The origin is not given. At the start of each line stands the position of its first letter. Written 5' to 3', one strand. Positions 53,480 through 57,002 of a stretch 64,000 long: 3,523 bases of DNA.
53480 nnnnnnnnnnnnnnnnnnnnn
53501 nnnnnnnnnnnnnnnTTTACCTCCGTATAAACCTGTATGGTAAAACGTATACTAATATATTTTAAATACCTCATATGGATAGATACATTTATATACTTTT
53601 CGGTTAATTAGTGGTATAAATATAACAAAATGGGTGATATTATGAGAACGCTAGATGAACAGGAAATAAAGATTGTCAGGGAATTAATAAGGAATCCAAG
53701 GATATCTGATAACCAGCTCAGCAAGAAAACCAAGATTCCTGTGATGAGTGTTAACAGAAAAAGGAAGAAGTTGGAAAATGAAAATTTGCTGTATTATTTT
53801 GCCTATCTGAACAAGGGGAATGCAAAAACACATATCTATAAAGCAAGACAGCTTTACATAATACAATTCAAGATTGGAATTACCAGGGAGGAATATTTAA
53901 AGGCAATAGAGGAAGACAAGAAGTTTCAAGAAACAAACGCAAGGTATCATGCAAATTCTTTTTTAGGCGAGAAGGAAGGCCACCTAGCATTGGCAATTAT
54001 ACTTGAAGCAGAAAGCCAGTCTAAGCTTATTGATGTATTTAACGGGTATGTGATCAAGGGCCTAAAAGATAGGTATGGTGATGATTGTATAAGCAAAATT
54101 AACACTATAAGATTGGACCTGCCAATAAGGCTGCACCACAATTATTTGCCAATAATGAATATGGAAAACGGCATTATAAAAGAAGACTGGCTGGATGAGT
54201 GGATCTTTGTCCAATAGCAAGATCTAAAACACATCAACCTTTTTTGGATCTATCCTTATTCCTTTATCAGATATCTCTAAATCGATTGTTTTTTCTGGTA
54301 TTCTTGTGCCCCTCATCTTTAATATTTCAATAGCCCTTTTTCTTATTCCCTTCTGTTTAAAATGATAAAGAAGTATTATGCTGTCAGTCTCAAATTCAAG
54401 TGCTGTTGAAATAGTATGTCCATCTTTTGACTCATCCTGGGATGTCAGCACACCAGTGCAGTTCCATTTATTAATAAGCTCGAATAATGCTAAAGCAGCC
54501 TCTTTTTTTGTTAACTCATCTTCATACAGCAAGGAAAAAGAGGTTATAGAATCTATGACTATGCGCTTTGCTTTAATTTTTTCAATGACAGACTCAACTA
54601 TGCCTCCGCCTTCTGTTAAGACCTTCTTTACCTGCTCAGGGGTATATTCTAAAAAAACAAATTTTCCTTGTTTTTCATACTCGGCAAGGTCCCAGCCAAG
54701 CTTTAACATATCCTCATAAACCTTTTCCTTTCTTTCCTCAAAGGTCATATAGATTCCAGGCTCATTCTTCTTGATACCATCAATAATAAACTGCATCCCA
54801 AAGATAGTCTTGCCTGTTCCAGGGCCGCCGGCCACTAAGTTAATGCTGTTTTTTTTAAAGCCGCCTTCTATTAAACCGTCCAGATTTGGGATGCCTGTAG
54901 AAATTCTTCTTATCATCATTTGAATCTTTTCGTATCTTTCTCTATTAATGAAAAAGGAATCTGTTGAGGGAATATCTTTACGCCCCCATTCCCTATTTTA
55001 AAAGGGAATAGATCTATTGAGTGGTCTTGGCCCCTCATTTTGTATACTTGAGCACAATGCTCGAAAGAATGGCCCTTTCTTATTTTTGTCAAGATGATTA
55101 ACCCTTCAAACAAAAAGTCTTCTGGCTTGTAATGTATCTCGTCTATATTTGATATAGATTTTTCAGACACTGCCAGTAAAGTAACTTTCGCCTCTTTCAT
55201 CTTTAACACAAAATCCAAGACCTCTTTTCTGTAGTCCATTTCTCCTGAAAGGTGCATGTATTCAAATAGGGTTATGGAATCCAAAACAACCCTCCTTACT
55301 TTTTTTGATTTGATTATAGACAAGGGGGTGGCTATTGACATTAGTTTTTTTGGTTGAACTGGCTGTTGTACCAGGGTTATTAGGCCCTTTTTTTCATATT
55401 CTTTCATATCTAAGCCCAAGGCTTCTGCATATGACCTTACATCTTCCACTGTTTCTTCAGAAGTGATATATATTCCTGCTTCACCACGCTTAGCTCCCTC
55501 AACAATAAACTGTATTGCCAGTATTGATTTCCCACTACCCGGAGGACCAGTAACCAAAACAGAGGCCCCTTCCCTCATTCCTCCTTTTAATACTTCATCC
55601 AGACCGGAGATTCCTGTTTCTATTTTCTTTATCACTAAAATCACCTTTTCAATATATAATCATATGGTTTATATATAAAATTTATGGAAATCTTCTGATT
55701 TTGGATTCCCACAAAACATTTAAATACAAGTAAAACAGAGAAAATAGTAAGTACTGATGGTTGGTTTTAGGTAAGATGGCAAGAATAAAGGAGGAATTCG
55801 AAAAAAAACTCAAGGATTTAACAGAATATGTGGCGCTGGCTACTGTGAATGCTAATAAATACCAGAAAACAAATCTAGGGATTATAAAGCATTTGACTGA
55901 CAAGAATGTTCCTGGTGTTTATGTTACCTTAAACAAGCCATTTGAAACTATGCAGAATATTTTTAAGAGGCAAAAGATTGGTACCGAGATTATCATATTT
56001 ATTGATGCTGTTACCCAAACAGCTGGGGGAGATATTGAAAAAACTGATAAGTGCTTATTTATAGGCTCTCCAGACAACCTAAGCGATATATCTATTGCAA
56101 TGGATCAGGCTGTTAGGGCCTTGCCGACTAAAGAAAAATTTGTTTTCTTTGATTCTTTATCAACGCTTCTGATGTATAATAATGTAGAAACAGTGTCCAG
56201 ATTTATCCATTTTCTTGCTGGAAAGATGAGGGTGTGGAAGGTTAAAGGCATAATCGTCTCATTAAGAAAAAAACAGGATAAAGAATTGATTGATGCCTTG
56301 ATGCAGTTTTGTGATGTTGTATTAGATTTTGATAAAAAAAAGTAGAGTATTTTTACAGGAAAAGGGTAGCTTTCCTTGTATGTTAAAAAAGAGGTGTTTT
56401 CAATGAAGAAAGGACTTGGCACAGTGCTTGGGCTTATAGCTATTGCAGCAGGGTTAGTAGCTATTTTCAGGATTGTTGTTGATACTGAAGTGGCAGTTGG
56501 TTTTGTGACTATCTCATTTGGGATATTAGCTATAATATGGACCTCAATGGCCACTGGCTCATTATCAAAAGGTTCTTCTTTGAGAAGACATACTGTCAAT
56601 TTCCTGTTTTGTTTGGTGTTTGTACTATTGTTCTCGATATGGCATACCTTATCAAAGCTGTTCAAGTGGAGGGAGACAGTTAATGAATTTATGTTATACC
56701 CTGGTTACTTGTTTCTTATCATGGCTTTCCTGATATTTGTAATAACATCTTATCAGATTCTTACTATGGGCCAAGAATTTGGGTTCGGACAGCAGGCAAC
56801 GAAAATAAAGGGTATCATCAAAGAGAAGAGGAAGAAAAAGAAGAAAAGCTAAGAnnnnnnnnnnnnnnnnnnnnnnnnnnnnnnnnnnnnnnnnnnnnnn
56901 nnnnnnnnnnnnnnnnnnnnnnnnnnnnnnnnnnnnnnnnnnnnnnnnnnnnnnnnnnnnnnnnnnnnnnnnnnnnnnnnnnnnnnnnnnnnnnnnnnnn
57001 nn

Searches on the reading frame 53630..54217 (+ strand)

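Call 21: search_protein_families(library=pfam, max_evalue=0.1, proteins=[window:53630-54217:+])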
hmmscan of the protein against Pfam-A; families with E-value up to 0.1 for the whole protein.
window:53630-54217:+ (195 aa): 2 families
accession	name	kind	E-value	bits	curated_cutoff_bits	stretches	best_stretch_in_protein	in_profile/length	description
PF13412.12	HTH_24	-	2.7e-09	36.9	21.9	1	8-53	1-46/48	Winged helix-turn-helix DNA-binding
PF13404.12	HTH_AsnC-type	-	6.2e-05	23.2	27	1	8-49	1-42/42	AsnC-type helix-turn-helix domain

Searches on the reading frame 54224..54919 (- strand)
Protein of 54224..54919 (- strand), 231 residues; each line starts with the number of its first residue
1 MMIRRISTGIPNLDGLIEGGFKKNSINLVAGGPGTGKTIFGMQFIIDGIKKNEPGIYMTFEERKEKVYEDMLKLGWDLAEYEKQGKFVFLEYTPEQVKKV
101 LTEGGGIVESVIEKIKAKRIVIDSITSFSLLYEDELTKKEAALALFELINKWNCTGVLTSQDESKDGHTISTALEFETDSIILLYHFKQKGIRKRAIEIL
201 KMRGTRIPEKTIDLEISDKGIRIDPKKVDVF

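Call 21: search_protein_families(library=pfam, max_evalue=0.1, proteins=[window:54224-54919:-])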
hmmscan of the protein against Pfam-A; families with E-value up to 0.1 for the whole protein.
window:54224-54919:- (231 aa): 10 families
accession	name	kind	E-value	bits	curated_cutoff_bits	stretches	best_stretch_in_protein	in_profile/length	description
PF06745.19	ATPase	-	1.4e-59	201.8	26.6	1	6-227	1-230/231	KaiC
PF03796.21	DnaB_C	-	2.7e-06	27.4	27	1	6-73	2-69/255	DnaB-like helicase C terminal domain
PF13481.12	AAA_25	-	0.00031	20.9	27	1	5-131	14-158/195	AAA domain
PF07088.17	GvpD_P-loop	-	0.00069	20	24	1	28-71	14-56/189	GvpD gas vesicle protein, P-loop domain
PF09848.15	SLFN-g3_helicase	-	0.0017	18.2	24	1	26-73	3-52/354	Schlafen group 3, DNA/RNA helicase domain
PF23365.1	DUF7090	-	0.0087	16.2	27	1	112-175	111-174/192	Family of unknown function (DUF7090)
PF14417.12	MEDS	-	0.0091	16.3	29.8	1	43-93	19-69/161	MEDS: MEthanogen/methylotroph, DcmR Sensory domain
PF08423.17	Rad51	-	0.018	14.7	22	1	5-41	7-43/244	Rad51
PF05625.17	PAXNEB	-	0.024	14.2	28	0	6-68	19-82/366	PAXNEB protein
PF13245.12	AAA_19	-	0.075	13.6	25.1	1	23-50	10-36/134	AAA domain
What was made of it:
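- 54224..54919 (-): KaiC-family single-domain ATPase (231 aa). Probable regulator or accessory NTPase of the pilus motor. Pfam KaiC E 1.4e-59 (call 21).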

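Call 67: search_solved_structures(query=window:54227-54919:-, max_evalue=0.00001)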
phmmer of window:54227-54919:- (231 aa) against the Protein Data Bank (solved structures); distinct sequences matched with E-value up to 0.00001: 44.
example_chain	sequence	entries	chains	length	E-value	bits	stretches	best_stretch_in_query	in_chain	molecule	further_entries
8zn5_B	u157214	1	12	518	1.6e-66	227.2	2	2-216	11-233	KaiC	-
8zn6_F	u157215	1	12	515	8.5e-55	188.9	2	3-225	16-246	KaiC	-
7x1z_A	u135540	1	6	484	2.6e-53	184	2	3-225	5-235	Circadian clock oscillator protein KaiC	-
7s65_A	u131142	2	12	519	2.7e-53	184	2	3-225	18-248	Circadian clock protein kinase KaiC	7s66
3s1a_A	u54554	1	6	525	3.7e-53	183.5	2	3-225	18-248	Circadian clock protein kinase kaiC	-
9ofh_A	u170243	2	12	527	3.8e-53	183.5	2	3-225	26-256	Circadian clock oscillator protein KaiC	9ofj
3k09_A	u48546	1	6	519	6.7e-53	182.7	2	3-225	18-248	Circadian clock protein kinase kaiC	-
8jon_A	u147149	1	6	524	8.7e-53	182.3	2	3-225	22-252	Circadian clock oscillator protein KaiC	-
7dyk_A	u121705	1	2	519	9e-53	182.2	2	3-225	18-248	Circadian clock protein kinase KaiC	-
7x1y_A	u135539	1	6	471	1e-52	182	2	3-225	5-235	Circadian clock oscillator protein KaiC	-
7dyi_A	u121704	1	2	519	1.1e-52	182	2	3-225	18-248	Circadian clock protein kinase KaiC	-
3jzm_A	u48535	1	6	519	1.2e-52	181.9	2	3-225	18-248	Circadian clock protein kinase kaiC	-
3k0f_A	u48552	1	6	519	1.2e-52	181.9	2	3-225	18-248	Circadian clock protein kinase KaiC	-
1u9i_A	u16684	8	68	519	1.2e-52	181.9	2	3-225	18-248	KaiC | Circadian clock protein kinase kaiC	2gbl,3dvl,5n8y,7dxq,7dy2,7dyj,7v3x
8wve_A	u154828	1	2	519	1.2e-52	181.8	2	3-225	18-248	Circadian clock oscillator protein KaiC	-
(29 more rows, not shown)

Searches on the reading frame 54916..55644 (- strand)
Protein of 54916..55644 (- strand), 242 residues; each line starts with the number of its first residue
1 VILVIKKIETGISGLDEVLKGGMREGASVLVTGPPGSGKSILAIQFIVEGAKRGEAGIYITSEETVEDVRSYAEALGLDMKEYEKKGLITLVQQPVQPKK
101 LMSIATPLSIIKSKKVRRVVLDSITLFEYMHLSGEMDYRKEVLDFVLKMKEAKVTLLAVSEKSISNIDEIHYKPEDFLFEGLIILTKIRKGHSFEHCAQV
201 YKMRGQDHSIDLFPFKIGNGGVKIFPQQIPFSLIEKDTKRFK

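Call 21: search_protein_families(library=pfam, max_evalue=0.1, proteins=[window:54916-55644:-])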
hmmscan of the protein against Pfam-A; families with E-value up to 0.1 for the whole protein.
window:54916-55644:- (242 aa): 28 families (the best 25 are shown)
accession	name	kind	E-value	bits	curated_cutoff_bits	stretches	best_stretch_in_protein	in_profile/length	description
PF06745.19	ATPase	-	6.9e-53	179.8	26.6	1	8-228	1-230/231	KaiC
PF00154.27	RecA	-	2.1e-10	41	27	1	5-142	30-158/262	recA bacterial DNA recombination protein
PF13481.12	AAA_25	-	5.8e-08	33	27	1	7-126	14-154/195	AAA domain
PF14417.12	MEDS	-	9e-05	22.8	29.8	1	43-93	17-67/161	MEDS: MEthanogen/methylotroph, DcmR Sensory domain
PF01637.24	ATPase_2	-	0.00016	22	33.2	1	13-167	9-160/225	ATPase domain predominantly from Archaea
PF07088.17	GvpD_P-loop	-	0.00028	21.3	24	1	24-163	8-157/189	GvpD gas vesicle protein, P-loop domain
PF01695.23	IstB_IS21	-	0.00039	20.4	24.1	1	26-71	92-137/238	IstB-like ATP binding protein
PF20720.3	nSTAND3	-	0.0005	20.2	27.2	1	28-69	19-60/155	Novel STAND NTPase 3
PF09848.15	SLFN-g3_helicase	-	0.001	18.8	24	1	29-84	4-58/354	Schlafen group 3, DNA/RNA helicase domain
PF13401.12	AAA_22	-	0.0011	19.8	27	1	27-99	6-82/130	AAA domain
PF12846.13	AAA_10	-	0.0014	18.2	27.5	1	19-165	14-132/362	AAA-like domain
PF03796.21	DnaB_C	-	0.0015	18.4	27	1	8-64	2-57/255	DnaB-like helicase C terminal domain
PF13191.12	AAA_16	-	0.0023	18.9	32.6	1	18-53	15-50/167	AAA ATPase domain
PF08423.17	Rad51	-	0.0024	17.6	22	1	7-147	7-155/244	Rad51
PF25199.1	nSTAND_NTPase5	-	0.0055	17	34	1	25-70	40-85/145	Novel STAND NTPase 5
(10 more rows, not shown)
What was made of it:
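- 54916..55644 (-): Second KaiC-family ATPase (242 aa). It overlaps the first by 4 nt, so the two form an operon pair. Pfam KaiC E 6.9e-53 (call 21).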

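Call 68: search_solved_structures(query=window:54919-55644:-, max_evalue=0.00001)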
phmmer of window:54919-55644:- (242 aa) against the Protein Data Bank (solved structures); distinct sequences matched with E-value up to 0.00001: 51.
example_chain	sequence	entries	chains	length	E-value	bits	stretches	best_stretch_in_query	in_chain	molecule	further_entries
8zn5_B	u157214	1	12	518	6.2e-47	163.3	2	3-227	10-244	KaiC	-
8zn6_F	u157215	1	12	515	2.1e-40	142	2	4-227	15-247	KaiC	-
5jwq_A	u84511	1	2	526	7.7e-39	136.8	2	5-227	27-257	Circadian clock protein kinase KaiC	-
7dy1_A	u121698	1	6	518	1.2e-38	136.2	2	5-227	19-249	Circadian clock protein kinase KaiC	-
4o0m_A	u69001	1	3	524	1.2e-38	136.2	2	5-227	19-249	Circadian clock protein kinase KaiC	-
8zn7_D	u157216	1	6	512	2.5e-38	135.1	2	5-227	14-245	KaiC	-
8jon_A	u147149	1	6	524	3.3e-38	134.8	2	5-227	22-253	Circadian clock oscillator protein KaiC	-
3k09_A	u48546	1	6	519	1e-37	133.2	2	5-227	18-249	Circadian clock protein kinase kaiC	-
4ijm_A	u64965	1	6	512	1.6e-37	132.5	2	5-227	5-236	Circadian clock protein kinase KaiC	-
7x1z_A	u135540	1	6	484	2.2e-37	132.1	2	5-227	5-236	Circadian clock oscillator protein KaiC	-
3k0e_A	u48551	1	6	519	2.3e-37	132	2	5-227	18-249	Circadian clock protein kinase KaiC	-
7s65_A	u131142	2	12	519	2.8e-37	131.7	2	5-227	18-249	Circadian clock protein kinase KaiC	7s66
3s1a_A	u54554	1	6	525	3.2e-37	131.5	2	5-227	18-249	Circadian clock protein kinase kaiC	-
9ofh_A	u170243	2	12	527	3.3e-37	131.5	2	5-227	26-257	Circadian clock oscillator protein KaiC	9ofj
7dyk_A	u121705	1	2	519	3.9e-37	131.3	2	5-227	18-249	Circadian clock protein kinase KaiC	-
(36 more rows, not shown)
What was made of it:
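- Tried and rejected: KaiC-like pair as FlaH: rejected, because both are much closer to KaiC/PH0284 (calls 67, 68).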

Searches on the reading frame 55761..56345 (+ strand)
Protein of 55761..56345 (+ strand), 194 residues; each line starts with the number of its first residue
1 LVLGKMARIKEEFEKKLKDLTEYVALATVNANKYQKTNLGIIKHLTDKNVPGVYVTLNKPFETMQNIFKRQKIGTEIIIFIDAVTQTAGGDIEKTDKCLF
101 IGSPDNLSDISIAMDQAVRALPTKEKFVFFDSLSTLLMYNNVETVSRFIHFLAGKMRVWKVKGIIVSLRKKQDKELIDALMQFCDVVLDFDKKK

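Call 10: search_protein_families(library=pfam, max_evalue=0.01, proteins=[window:55761-56345:+])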
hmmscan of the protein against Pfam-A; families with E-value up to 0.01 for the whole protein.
window:55761-56345:+ (194 aa): 4 families
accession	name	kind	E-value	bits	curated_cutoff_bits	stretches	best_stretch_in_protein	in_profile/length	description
PF24336.1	DUF7504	-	2e-11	45.1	27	1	86-189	69-178/179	Family of unknown function (DUF7504)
PF06745.19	ATPase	-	3.3e-06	27.1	26.6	1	42-175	41-170/231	KaiC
PF05763.18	DUF835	-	2.8e-05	24.4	33.1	1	36-153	6-105/136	Protein of unknown function (DUF835)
PF23365.1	DUF7090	-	0.00087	19.5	27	1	79-192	72-184/192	Family of unknown function (DUF7090)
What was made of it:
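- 55761..56345 (+): DUF7504, a KaiC/RecA-like protein without an evident Walker A motif (194 aa; 189 aa from ATG 55776). Pfam DUF7504 E 2e-11 and KaiC E 3.3e-6 (call 10).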

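Call 11: search_protein_families(library=ncbifam, max_evalue=0.01, proteins=[window:55761-56345:+])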
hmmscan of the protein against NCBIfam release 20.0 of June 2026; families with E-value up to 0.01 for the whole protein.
window:55761-56345:+ (194 aa): 0 families

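Call 35: search_solved_structures(query=window:55761-56342:+, max_evalue=0.01)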
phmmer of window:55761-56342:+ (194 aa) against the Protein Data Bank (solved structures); distinct sequences matched with E-value up to 0.01: 0.
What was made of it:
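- Tried and rejected: DUF7504 protein against the PDB: no hits (call 35).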

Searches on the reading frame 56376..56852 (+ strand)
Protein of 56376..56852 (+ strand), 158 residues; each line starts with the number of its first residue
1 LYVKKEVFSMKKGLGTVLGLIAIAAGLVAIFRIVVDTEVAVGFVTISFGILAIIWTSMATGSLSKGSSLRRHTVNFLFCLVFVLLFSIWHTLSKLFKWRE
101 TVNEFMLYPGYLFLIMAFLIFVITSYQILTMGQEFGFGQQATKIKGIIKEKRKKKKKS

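Call 10: search_protein_families(library=pfam, max_evalue=0.01, proteins=[window:56376-56852:+])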
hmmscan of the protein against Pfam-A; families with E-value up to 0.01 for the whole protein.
window:56376-56852:+ (158 aa): 0 families

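Call 11: search_protein_families(library=ncbifam, max_evalue=0.01, proteins=[window:56376-56852:+])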
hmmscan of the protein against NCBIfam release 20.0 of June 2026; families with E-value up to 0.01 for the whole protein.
window:56376-56852:+ (158 aa): 0 families
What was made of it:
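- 56376..56852 (+): Small polytopic membrane protein (158 aa; 149 aa from ATG 56403), convergent on the platform genes. No family hit (calls 10, 11).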
